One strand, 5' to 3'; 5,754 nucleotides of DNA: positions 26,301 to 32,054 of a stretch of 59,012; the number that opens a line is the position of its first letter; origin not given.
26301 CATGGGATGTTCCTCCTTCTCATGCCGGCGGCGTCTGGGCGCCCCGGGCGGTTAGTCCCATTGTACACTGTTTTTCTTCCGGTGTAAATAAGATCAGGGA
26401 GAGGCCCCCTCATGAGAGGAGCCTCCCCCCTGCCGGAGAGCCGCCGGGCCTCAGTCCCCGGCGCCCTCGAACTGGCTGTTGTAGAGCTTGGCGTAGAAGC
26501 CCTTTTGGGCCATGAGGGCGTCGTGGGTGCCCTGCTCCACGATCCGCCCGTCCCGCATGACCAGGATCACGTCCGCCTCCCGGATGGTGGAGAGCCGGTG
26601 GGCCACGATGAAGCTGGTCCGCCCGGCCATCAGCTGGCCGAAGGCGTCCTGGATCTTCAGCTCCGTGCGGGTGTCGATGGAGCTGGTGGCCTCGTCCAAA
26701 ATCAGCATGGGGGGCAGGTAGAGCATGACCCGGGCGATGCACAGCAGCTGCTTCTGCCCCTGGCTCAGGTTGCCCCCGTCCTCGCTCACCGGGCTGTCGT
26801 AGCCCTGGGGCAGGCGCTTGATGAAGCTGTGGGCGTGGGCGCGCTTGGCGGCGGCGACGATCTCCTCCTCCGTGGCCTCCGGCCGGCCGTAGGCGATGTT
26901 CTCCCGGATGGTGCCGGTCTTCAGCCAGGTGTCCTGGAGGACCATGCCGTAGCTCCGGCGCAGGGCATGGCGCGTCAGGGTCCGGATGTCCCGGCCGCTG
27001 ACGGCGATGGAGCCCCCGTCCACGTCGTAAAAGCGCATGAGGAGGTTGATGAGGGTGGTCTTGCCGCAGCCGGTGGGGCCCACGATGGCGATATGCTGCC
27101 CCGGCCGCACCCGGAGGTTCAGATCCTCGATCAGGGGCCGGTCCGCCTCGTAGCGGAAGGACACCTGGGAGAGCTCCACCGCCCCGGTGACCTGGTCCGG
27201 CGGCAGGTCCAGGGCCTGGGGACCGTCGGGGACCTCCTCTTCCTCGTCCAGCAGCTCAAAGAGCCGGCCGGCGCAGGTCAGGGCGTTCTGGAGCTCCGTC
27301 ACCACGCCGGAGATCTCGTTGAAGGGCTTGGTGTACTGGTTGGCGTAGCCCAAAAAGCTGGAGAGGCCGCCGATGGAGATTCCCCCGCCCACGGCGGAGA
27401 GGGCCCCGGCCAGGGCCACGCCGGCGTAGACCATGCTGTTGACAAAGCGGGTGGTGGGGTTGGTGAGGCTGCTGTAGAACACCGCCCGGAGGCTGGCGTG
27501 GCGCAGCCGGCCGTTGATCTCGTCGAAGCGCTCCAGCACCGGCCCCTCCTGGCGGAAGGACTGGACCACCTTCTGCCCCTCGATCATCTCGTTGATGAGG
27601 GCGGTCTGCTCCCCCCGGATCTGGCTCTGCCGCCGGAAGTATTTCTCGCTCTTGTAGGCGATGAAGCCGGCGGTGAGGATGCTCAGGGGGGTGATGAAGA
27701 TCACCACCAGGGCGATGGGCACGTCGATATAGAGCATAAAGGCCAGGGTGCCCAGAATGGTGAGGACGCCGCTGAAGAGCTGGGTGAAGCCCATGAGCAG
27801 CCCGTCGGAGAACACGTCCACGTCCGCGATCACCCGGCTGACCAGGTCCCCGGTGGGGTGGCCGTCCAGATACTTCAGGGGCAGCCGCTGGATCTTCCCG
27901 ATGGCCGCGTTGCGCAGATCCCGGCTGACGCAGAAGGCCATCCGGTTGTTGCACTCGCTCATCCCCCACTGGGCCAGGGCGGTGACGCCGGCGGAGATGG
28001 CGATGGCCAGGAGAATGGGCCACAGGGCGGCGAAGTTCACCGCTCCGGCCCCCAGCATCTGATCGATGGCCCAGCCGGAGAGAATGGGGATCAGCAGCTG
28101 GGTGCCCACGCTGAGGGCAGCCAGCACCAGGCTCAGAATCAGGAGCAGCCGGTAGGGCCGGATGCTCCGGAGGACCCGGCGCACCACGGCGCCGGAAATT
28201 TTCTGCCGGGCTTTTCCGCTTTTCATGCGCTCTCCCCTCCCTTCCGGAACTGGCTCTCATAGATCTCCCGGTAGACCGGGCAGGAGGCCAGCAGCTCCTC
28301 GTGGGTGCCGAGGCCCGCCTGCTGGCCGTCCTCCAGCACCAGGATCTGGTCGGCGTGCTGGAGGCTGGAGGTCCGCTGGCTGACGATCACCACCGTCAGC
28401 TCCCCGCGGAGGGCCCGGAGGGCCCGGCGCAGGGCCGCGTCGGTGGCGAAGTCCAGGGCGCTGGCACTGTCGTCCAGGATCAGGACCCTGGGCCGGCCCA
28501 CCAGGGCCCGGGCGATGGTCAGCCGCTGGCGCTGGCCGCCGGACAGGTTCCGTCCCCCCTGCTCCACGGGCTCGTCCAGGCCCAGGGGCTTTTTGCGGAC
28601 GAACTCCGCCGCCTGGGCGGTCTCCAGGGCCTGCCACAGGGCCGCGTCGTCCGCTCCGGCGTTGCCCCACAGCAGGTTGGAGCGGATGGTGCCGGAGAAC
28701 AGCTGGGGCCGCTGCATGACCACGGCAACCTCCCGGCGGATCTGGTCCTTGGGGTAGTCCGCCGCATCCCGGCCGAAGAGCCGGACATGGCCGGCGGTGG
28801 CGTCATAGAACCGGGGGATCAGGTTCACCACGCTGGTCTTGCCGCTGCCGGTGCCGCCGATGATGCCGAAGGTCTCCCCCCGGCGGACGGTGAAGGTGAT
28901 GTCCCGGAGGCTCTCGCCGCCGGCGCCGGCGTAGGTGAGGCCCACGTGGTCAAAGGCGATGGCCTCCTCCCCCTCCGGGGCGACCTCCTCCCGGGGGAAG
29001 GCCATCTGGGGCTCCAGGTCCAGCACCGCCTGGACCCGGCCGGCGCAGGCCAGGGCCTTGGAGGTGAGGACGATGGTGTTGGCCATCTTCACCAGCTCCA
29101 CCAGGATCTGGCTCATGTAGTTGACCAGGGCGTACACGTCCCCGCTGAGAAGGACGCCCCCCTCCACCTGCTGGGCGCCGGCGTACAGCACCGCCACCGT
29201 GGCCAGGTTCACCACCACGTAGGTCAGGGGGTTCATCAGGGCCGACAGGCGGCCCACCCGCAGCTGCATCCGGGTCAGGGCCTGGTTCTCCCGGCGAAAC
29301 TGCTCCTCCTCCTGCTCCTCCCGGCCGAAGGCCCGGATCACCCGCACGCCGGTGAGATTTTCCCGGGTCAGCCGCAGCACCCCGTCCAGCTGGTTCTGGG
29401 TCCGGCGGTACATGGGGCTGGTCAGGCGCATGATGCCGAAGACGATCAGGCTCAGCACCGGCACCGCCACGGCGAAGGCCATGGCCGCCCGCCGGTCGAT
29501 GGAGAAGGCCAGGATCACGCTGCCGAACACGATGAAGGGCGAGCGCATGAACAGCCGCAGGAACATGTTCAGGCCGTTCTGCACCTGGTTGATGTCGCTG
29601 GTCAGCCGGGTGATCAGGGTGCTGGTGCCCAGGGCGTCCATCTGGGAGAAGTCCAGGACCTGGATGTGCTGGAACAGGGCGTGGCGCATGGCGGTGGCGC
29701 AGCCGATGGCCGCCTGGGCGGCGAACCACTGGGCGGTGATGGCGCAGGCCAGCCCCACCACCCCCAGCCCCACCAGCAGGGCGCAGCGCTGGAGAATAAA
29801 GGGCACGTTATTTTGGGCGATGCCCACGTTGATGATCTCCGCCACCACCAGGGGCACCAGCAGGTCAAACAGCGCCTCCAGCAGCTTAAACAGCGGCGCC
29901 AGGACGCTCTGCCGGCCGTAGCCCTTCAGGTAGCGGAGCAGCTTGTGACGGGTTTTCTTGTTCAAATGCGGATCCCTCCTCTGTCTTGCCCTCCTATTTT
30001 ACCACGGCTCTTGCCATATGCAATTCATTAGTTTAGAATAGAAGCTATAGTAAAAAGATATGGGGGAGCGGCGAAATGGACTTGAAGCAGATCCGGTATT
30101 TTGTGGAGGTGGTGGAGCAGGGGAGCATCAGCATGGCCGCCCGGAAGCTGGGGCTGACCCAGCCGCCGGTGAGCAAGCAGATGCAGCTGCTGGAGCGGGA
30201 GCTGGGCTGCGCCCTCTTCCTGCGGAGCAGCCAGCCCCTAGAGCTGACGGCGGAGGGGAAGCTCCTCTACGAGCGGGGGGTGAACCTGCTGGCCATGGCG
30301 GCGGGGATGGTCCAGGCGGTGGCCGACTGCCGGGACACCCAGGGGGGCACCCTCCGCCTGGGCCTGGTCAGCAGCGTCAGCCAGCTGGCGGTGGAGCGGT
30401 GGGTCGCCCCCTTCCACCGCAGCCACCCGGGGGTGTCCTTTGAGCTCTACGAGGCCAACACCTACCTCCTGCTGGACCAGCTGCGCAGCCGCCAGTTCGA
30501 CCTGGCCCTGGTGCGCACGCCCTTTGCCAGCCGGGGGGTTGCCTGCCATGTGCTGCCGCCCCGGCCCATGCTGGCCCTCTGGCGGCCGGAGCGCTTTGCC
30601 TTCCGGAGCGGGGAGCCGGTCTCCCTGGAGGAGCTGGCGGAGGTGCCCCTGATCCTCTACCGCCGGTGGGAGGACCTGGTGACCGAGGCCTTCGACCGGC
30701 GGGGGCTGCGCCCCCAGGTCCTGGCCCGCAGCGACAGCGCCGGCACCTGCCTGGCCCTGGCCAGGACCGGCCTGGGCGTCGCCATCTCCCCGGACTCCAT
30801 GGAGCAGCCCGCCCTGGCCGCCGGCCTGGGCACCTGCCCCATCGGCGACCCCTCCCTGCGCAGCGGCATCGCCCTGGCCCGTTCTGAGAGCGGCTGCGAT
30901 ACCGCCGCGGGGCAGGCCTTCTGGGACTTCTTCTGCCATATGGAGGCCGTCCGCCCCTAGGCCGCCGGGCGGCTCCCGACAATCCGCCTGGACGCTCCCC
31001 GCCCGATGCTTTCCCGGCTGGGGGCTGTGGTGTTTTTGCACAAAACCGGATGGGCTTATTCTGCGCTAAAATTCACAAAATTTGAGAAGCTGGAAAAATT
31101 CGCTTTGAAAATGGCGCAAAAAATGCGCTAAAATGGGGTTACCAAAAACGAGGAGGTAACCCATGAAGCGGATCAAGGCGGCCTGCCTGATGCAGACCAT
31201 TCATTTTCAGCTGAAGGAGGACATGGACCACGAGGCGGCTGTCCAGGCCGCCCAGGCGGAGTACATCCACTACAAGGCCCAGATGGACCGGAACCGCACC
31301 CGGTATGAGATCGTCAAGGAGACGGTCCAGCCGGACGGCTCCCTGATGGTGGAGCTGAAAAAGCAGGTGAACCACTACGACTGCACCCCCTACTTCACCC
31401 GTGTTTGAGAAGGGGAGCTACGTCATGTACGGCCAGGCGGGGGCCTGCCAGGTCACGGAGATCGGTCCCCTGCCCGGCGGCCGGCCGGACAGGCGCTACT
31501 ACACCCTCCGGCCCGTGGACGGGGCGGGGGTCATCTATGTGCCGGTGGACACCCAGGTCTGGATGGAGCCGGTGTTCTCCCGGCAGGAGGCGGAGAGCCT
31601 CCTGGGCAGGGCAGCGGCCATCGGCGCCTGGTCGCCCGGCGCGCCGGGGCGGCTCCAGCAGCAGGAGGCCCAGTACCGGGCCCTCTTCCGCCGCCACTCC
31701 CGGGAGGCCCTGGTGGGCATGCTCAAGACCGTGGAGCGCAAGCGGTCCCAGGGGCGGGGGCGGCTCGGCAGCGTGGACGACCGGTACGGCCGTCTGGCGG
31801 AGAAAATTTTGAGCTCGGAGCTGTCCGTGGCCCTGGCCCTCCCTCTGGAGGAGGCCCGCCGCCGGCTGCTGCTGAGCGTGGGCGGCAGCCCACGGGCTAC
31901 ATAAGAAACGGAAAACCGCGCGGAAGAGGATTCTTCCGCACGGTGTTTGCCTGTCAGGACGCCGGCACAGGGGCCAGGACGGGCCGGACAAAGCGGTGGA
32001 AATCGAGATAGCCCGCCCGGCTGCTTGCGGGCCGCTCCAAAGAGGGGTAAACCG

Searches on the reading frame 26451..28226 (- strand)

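Call 46: search_protein_families(library=pfam, proteins=[window:26451-28226:-], max_evalue=0.00001)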
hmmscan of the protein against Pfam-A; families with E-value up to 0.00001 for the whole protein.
window:26451-28226:- (591 aa): 2 families
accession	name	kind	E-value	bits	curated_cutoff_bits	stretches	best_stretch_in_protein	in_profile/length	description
PF00664.28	ABC_membrane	-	6.3e-46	157.7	28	1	29-301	1-273/274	ABC transporter transmembrane region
PF00005.33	ABC_tran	-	7.7e-32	111.2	25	1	367-515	2-137/137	ABC transporter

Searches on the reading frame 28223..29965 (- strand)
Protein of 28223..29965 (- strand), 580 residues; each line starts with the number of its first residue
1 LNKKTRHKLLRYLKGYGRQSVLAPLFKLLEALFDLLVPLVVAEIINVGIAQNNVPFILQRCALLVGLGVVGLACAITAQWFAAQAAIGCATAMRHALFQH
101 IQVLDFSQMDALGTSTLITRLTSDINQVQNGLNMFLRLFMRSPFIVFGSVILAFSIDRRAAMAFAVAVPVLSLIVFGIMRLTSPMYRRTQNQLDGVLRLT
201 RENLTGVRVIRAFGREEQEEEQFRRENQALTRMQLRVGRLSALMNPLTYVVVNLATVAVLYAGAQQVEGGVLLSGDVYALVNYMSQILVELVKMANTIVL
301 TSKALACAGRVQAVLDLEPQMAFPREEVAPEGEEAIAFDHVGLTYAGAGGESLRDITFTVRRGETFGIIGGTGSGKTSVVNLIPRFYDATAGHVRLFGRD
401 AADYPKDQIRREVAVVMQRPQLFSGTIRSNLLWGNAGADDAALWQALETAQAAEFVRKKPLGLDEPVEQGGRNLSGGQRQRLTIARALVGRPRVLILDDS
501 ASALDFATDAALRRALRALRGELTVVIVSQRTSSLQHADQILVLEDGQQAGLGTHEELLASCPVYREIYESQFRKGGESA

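Call 46: search_protein_families(library=pfam, proteins=[window:28223-29965:-], max_evalue=0.00001)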
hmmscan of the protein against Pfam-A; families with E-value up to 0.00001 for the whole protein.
window:28223-29965:- (580 aa): 2 families
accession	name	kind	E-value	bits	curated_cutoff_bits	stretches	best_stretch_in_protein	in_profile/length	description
PF00664.28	ABC_membrane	-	3e-45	155.5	28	1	22-288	3-271/274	ABC transporter transmembrane region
PF00005.33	ABC_tran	-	1.6e-29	103.7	25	1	353-500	1-135/137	ABC transporter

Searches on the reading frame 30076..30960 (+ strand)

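Call 46: search_protein_families(library=pfam, proteins=[window:30076-30960:+], max_evalue=0.00001)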
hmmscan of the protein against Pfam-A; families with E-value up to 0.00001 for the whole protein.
window:30076-30960:+ (294 aa): 2 families
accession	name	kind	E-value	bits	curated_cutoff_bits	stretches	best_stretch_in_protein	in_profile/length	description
PF03466.25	LysR_substrate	-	3.5e-39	134.8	28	1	88-286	3-204/209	LysR substrate binding domain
PF00126.33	HTH_1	-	8.7e-23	80.5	26.6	1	3-62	1-60/60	Bacterial regulatory helix-turn-helix protein, lysR family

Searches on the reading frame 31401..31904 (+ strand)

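Call 46: search_protein_families(library=pfam, proteins=[window:31401-31904:+], max_evalue=0.00001)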
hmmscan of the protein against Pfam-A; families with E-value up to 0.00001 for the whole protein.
window:31401-31904:+ (167 aa): 1 family
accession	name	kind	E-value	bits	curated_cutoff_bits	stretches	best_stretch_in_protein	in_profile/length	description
PF02559.22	CarD_TRCF_RID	-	3.1e-09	37.2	23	1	2-51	1-49/57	CarD-like/TRCF RID domain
